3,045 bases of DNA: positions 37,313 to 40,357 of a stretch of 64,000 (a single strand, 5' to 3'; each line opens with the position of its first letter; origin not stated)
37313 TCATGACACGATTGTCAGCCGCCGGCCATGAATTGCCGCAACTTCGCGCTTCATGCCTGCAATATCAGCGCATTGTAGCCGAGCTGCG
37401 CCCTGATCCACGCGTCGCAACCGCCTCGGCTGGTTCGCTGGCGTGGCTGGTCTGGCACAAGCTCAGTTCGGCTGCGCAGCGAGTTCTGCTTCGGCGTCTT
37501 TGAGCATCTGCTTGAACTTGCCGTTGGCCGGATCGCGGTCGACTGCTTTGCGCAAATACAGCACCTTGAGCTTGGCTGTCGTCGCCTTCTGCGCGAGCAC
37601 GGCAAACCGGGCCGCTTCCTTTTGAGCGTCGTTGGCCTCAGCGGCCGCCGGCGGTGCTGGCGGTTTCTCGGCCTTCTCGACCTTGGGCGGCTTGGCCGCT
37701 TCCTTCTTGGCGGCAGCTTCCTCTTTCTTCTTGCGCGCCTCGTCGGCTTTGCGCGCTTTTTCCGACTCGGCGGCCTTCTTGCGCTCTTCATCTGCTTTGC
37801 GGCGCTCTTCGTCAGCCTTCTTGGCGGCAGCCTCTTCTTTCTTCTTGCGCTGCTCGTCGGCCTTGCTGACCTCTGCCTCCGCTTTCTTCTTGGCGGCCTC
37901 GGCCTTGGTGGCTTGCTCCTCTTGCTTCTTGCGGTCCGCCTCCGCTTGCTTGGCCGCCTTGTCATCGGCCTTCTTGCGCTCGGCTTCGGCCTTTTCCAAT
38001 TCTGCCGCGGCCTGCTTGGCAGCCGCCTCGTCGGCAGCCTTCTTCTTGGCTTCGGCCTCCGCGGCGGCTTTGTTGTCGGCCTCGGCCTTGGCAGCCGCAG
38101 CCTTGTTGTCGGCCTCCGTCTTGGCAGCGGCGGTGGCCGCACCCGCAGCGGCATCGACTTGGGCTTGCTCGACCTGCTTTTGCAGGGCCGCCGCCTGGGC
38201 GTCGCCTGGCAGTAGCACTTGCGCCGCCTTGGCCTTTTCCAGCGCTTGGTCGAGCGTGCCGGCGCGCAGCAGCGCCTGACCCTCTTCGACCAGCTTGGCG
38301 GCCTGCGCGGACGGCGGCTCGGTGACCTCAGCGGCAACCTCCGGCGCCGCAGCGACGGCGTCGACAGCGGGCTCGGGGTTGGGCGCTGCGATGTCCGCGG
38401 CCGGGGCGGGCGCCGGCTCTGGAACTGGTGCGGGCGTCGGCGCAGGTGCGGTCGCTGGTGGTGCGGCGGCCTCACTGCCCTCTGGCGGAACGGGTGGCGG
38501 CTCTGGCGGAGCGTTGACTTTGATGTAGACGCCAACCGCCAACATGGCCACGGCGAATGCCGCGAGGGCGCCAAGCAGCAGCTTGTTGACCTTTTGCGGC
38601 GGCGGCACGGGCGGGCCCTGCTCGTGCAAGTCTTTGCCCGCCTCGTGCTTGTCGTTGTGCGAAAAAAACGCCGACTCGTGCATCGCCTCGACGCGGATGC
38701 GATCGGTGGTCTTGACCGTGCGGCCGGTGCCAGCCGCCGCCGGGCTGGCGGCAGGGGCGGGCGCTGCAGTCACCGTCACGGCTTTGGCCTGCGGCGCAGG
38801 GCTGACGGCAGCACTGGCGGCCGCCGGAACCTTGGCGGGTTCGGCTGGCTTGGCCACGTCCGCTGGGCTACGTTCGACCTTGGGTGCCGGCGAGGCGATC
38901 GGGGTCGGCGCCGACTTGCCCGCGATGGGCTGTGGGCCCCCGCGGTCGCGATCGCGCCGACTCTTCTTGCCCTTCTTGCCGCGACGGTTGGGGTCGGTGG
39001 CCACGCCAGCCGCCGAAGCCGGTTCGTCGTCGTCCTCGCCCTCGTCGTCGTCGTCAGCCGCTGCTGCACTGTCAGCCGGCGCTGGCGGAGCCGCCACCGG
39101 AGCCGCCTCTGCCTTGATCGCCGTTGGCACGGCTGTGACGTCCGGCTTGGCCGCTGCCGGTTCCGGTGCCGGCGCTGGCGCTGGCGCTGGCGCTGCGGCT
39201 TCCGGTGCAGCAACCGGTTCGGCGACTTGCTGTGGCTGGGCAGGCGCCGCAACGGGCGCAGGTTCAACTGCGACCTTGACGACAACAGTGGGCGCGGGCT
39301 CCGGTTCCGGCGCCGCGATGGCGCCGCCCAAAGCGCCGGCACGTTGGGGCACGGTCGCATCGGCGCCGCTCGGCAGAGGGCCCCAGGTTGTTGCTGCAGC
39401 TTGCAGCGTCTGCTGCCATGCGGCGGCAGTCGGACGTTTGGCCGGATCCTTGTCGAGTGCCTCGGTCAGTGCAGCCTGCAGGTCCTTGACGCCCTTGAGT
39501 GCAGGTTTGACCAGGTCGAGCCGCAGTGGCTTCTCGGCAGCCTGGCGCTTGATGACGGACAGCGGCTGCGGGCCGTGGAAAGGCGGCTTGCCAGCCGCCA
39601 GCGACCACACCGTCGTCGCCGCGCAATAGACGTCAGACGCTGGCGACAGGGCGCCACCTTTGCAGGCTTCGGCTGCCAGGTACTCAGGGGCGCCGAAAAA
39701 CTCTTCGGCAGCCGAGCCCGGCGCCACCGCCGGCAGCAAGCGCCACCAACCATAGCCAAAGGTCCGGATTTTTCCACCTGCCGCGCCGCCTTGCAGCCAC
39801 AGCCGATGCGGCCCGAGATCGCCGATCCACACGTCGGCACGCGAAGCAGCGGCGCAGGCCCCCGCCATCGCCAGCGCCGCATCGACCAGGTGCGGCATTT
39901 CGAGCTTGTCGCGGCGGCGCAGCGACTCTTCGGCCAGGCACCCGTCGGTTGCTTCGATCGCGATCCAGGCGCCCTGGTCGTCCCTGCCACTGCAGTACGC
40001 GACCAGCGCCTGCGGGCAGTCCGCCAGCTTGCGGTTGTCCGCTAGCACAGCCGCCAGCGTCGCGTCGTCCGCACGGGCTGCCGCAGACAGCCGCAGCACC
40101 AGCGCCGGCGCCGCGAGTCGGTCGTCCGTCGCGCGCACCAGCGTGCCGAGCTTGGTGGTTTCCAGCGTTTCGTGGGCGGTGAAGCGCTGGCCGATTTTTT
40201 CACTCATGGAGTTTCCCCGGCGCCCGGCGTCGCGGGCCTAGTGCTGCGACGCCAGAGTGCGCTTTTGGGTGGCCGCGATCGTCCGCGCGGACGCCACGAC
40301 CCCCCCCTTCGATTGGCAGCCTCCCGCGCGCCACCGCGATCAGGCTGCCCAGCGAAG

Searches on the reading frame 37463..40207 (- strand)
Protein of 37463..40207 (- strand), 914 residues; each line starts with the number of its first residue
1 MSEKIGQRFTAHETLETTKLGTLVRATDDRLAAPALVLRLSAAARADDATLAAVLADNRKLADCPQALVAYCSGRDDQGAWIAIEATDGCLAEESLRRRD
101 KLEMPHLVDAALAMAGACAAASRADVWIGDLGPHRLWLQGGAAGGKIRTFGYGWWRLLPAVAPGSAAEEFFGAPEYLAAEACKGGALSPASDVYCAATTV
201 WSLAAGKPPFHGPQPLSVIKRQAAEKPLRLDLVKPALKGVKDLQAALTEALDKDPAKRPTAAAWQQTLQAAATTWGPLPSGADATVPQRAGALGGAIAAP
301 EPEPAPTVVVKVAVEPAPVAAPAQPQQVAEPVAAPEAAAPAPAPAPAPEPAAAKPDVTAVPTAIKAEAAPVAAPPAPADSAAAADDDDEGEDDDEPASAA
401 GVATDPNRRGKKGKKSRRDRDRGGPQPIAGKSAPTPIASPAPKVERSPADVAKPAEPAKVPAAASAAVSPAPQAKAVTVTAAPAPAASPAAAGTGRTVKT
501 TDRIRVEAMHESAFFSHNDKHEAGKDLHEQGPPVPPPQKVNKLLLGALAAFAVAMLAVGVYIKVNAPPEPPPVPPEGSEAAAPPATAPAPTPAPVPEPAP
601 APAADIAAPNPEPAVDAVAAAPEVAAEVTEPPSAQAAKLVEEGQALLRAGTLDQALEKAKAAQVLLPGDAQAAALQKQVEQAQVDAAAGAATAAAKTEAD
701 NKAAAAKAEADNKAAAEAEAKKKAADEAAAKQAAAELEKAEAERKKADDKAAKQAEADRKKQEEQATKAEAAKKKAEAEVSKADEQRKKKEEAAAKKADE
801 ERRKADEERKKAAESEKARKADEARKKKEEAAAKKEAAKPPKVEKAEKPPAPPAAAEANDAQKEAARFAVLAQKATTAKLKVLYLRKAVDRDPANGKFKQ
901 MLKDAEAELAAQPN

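Call 13: search_protein_families(library=pfam, proteins=[window:37463-40207:-], max_evalue=0.001)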
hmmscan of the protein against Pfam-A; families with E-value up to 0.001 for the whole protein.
window:37463-40207:- (914 aa): 2 families
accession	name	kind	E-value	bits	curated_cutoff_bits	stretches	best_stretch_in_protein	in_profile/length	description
PF00069.31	Pkinase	-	3.6e-08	33.6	31.7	1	80-265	73-258/263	Protein kinase domain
PF07714.23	PK_Tyr_Ser-Thr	-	0.00015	21.6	23.1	1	168-266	162-256/258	Protein tyrosine and serine/threonine kinase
